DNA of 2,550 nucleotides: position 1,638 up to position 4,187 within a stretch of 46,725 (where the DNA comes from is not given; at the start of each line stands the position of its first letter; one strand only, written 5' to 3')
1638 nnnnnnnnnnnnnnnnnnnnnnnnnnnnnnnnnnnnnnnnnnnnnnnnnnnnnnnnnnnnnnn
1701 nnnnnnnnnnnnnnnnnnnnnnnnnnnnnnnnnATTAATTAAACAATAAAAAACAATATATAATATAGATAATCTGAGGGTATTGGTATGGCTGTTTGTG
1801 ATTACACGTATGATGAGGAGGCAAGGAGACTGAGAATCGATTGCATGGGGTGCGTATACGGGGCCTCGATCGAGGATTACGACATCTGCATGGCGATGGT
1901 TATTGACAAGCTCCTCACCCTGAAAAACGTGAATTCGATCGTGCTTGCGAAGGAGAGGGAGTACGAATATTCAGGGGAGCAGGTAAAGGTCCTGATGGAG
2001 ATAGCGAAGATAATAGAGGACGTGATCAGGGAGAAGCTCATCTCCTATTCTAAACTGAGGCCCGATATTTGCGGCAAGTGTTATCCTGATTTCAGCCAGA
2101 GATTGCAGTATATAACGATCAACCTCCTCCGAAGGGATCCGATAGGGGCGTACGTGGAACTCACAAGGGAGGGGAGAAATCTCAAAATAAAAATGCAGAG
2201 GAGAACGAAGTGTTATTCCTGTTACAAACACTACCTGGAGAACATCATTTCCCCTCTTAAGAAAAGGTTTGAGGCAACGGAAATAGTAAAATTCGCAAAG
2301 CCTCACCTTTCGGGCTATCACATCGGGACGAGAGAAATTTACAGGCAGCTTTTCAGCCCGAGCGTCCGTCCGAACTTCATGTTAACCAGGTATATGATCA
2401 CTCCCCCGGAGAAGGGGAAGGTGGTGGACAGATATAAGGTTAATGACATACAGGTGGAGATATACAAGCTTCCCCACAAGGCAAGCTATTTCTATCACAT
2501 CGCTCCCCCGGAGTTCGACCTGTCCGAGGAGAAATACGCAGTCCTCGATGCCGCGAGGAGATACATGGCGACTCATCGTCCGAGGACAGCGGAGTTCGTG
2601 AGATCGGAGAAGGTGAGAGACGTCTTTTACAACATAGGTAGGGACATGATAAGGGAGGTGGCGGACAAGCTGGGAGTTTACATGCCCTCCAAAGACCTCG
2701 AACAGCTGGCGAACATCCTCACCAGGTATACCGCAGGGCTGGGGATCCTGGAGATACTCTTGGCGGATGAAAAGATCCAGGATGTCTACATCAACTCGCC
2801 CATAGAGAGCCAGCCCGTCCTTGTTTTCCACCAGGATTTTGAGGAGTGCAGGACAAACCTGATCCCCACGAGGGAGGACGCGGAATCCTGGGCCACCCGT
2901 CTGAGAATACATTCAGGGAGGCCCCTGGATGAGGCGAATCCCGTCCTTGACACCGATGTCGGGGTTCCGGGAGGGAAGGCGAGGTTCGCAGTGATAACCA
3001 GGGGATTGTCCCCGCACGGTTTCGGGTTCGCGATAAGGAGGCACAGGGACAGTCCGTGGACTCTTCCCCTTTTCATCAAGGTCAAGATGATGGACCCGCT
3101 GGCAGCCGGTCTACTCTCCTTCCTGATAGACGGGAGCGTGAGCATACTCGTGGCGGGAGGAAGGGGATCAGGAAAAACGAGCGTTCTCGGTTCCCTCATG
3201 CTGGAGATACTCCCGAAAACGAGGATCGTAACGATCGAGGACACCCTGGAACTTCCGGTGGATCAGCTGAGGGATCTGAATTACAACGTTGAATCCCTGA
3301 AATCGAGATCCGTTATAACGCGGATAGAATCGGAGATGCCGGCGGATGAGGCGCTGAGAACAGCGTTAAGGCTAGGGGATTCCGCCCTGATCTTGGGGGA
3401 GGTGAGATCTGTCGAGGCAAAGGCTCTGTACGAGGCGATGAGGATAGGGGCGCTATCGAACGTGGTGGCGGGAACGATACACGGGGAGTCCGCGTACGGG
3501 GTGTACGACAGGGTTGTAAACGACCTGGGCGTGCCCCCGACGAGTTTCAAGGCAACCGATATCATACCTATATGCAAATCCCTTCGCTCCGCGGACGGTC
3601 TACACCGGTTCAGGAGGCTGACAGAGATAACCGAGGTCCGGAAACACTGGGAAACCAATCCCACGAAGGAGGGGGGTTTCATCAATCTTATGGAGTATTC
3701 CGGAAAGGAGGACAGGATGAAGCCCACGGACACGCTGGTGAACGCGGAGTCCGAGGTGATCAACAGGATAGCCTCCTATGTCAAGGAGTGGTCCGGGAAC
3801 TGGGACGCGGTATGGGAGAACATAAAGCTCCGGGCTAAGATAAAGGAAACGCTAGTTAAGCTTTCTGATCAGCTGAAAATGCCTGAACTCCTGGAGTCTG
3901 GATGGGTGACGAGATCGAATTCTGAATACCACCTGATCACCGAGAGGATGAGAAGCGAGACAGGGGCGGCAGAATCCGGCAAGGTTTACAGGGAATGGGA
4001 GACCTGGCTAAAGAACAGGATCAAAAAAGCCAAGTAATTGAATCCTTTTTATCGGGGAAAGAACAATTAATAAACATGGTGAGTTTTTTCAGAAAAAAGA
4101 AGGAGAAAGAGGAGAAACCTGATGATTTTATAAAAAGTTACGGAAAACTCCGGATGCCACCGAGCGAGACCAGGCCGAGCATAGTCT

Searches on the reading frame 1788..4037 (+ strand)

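Call 89: search_protein_families(library=pfam, proteins=[window:1788-4037:+], max_evalue=0.00001)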
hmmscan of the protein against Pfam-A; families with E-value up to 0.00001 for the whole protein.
window:1788-4037:+ (749 aa): 1 family
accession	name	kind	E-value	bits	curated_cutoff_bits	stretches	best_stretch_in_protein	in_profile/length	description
PF00437.27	T2SSE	-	3.4e-18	65.9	24.9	1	411-590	104-268/370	Type II/IV secretion system protein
